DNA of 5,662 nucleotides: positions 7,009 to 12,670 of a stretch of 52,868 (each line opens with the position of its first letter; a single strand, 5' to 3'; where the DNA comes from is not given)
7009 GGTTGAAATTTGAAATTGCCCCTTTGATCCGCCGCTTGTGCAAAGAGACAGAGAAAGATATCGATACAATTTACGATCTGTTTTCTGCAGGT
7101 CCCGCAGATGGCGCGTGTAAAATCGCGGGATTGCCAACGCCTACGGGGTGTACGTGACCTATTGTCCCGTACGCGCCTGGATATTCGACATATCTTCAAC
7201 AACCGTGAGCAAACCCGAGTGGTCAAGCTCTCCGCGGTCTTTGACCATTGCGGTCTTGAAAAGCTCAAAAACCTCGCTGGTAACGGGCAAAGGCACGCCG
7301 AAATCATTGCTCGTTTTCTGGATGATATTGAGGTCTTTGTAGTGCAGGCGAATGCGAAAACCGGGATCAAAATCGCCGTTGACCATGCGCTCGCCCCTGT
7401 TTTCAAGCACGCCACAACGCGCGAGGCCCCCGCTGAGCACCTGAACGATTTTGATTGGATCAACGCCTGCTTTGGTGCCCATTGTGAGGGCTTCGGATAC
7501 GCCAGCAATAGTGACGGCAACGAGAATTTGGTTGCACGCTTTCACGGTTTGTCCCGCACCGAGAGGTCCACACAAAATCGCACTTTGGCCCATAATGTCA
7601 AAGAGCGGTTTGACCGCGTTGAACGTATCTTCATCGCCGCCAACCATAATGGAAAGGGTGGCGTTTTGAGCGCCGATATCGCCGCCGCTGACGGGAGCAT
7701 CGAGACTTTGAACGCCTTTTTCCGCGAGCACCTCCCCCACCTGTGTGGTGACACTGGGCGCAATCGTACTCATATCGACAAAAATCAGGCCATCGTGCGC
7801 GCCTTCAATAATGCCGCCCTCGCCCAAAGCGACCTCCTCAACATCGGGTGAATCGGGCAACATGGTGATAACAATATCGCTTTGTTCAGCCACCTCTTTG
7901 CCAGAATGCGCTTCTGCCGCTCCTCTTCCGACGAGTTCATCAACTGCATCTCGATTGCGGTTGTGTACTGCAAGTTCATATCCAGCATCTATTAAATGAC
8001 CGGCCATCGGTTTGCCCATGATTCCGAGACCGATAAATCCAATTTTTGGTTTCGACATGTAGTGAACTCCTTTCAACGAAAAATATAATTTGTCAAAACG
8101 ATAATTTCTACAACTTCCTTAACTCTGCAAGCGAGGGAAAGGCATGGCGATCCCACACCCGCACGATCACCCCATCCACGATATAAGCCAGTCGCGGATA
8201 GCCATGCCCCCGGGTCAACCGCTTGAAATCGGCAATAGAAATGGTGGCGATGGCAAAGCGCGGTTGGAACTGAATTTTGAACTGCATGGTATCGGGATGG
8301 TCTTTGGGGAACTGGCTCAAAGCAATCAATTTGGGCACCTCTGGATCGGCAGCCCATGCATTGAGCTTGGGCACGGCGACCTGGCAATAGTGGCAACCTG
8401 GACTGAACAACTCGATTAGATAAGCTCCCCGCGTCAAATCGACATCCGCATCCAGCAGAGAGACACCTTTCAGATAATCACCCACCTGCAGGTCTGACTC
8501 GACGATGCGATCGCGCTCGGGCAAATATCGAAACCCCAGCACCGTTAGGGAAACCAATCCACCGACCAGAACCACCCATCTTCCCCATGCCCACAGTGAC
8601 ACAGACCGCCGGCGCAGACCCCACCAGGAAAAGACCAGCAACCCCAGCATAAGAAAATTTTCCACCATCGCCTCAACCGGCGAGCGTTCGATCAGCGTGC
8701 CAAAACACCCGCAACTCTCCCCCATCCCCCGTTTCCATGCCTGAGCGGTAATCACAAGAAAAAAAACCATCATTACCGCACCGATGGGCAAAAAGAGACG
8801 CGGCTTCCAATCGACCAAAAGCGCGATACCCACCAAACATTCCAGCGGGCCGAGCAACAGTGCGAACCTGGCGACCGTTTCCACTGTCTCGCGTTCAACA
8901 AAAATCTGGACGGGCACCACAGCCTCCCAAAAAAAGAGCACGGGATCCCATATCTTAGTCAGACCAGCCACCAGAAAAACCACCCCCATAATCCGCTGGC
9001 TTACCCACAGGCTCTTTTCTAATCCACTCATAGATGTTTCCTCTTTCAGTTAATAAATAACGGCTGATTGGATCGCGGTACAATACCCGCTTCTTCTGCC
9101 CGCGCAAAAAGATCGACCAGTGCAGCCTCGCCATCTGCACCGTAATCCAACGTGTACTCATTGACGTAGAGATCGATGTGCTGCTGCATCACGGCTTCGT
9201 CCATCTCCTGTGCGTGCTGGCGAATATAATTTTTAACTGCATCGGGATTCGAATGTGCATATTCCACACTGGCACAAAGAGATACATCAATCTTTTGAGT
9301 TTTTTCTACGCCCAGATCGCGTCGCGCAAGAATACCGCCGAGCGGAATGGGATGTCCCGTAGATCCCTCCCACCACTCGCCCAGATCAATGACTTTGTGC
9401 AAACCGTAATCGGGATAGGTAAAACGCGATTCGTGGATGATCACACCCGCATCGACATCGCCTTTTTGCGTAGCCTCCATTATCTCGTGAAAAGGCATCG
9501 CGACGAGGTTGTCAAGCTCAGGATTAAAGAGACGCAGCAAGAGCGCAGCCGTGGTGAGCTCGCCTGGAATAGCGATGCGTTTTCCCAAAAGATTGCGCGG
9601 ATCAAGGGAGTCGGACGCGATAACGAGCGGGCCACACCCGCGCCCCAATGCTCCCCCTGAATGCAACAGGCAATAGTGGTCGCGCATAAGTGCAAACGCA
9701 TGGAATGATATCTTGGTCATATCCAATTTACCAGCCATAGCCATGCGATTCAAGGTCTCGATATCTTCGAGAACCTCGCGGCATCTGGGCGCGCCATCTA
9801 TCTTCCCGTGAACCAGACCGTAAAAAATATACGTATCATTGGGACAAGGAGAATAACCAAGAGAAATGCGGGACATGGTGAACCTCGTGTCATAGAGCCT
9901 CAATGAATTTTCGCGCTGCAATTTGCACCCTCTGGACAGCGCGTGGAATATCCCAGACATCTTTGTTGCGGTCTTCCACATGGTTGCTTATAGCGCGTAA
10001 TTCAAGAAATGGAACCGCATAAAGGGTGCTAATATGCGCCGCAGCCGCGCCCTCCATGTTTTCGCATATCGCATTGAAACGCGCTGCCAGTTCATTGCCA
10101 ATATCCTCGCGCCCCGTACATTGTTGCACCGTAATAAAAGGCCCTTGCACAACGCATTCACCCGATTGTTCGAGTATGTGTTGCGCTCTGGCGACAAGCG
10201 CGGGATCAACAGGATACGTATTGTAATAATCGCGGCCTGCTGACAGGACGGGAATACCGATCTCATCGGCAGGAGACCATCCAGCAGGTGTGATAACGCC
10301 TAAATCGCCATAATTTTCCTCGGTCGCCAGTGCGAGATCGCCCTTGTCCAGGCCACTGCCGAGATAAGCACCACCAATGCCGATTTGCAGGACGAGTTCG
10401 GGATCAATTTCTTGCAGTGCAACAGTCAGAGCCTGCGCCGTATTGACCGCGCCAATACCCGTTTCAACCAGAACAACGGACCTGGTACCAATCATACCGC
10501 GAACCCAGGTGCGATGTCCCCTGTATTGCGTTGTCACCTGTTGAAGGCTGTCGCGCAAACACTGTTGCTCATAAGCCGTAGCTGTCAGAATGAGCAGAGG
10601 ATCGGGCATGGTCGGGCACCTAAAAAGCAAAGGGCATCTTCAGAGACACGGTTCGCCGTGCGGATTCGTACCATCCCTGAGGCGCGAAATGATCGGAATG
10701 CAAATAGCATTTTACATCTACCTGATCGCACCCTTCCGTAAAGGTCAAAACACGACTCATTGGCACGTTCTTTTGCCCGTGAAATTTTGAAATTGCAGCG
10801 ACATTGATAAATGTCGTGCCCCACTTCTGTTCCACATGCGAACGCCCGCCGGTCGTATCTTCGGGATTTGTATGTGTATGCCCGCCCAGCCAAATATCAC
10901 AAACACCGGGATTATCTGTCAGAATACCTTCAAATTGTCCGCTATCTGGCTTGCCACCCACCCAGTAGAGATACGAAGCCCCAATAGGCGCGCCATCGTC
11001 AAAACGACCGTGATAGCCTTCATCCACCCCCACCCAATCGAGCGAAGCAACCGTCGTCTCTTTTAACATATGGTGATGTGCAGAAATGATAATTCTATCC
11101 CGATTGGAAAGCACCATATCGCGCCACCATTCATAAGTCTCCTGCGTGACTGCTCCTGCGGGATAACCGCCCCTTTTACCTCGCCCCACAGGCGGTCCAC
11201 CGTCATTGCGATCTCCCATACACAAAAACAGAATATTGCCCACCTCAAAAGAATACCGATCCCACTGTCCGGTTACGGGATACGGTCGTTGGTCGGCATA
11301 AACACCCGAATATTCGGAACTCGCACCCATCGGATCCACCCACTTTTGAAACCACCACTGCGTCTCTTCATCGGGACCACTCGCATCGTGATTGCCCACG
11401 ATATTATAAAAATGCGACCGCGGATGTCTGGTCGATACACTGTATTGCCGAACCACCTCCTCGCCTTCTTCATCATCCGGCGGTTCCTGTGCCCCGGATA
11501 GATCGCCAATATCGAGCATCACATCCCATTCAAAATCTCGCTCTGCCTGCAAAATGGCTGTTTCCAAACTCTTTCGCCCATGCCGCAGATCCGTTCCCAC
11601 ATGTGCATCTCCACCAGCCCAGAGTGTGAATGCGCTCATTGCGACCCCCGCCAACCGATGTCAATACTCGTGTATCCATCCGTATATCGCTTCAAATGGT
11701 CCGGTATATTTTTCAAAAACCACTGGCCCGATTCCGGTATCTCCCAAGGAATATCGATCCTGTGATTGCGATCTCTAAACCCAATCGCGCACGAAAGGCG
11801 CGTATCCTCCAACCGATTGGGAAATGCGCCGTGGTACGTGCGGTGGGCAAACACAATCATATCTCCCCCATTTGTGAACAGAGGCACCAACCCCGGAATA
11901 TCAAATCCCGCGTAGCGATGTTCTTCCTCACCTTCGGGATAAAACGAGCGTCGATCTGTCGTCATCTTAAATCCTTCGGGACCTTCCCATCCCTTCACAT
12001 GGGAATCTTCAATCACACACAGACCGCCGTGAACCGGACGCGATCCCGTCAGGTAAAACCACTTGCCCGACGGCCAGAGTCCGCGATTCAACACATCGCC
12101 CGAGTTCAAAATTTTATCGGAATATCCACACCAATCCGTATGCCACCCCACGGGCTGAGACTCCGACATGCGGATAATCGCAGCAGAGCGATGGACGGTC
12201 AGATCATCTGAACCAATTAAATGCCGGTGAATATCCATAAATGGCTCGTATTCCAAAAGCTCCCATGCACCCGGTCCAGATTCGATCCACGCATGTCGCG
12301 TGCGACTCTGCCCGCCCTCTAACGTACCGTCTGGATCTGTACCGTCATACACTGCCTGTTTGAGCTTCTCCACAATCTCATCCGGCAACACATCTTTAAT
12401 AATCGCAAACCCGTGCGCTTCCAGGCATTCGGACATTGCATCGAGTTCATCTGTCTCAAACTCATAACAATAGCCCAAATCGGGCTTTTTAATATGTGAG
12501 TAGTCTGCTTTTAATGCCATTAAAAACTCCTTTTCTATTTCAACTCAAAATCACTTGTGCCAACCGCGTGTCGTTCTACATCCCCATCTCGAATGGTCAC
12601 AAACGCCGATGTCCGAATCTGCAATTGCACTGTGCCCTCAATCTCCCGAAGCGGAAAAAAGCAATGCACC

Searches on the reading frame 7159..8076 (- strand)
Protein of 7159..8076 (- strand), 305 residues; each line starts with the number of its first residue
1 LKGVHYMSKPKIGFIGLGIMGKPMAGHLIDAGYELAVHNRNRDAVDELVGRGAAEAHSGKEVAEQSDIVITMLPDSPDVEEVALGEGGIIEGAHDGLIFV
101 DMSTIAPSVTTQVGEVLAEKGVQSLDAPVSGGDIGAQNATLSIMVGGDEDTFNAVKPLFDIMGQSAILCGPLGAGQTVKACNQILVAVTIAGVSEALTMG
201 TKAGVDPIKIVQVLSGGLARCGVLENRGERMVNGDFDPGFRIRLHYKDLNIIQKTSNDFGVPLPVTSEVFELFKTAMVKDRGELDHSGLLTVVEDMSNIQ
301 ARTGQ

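Call 37: search_protein_families(library=pfam, proteins=[window:7159-8076:-], max_evalue=0.00001)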
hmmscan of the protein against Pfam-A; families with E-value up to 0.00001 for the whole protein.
window:7159-8076:- (305 aa): 4 families
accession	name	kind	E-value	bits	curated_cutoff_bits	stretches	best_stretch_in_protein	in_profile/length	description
PF03446.21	NAD_binding_2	-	1.2e-53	181.9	21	1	11-169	1-159/161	NAD binding domain of 6-phosphogluconate dehydrogenase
PF14833.11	NAD_binding_11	-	4.3e-38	130.7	30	1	173-292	1-121/122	NAD-binding of NADP-dependent 3-hydroxyisobutyrate dehydrogenase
PF03807.23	F420_oxidored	-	6e-08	33.6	21.6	1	11-74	1-68/94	NADP oxidoreductase coenzyme F420-dependent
PF02826.25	2-Hacid_dh_C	-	7.1e-06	25.9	25.1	0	7-80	34-106/178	D-isomer specific 2-hydroxyacid dehydrogenase, NAD binding domain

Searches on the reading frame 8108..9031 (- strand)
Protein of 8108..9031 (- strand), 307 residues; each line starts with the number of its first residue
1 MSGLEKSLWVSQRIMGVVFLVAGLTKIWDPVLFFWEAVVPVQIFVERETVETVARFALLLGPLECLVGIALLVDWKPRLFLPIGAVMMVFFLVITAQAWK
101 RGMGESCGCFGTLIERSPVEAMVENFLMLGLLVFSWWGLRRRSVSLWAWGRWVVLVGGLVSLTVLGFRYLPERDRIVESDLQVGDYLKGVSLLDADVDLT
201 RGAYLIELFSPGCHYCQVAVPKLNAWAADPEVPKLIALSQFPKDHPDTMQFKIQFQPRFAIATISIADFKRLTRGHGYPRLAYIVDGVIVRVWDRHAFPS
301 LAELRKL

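Call 37: search_protein_families(library=pfam, proteins=[window:8108-9031:-], max_evalue=0.00001)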
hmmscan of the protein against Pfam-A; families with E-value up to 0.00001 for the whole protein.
window:8108-9031:- (307 aa): 1 family
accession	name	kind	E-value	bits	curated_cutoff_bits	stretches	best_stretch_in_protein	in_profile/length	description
PF07291.16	MauE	-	3.8e-19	69.7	27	1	7-137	4-127/128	Methylamine utilisation protein MauE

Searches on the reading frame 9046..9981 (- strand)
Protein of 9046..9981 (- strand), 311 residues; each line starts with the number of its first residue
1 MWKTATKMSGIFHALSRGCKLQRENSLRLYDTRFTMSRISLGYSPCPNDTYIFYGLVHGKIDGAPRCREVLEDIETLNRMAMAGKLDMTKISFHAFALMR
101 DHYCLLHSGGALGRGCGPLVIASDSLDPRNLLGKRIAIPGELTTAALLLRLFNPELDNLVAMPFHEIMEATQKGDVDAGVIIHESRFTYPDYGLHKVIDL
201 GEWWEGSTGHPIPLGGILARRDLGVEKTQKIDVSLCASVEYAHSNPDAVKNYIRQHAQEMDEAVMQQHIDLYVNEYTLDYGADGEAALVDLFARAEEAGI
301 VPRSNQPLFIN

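Call 37: search_protein_families(library=pfam, proteins=[window:9046-9981:-], max_evalue=0.00001)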
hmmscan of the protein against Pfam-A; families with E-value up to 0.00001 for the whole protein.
window:9046-9981:- (311 aa): 1 family
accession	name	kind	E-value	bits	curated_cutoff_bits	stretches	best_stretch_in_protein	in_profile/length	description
PF02621.19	VitK2_biosynth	-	1.3e-82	277.5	26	1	39-297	1-252/252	Menaquinone biosynthesis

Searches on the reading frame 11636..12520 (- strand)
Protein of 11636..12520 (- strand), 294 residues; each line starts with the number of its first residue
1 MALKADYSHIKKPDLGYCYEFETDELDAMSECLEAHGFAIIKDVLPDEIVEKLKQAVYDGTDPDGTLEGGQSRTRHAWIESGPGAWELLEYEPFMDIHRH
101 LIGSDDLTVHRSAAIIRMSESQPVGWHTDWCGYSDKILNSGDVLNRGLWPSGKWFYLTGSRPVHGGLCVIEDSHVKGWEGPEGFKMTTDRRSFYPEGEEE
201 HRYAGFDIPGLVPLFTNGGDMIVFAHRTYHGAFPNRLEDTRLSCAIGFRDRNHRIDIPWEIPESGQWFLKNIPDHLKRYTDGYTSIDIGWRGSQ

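Call 38: search_protein_families(library=pfam, proteins=[window:11636-12520:-], max_evalue=0.00001)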
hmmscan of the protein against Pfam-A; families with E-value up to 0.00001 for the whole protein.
window:11636-12520:- (294 aa): 1 family
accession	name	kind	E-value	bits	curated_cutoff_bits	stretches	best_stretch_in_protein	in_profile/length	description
PF05721.19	PhyH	-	1.8e-13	51.7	22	1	34-241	2-211/213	Phytanoyl-CoA dioxygenase (PhyH)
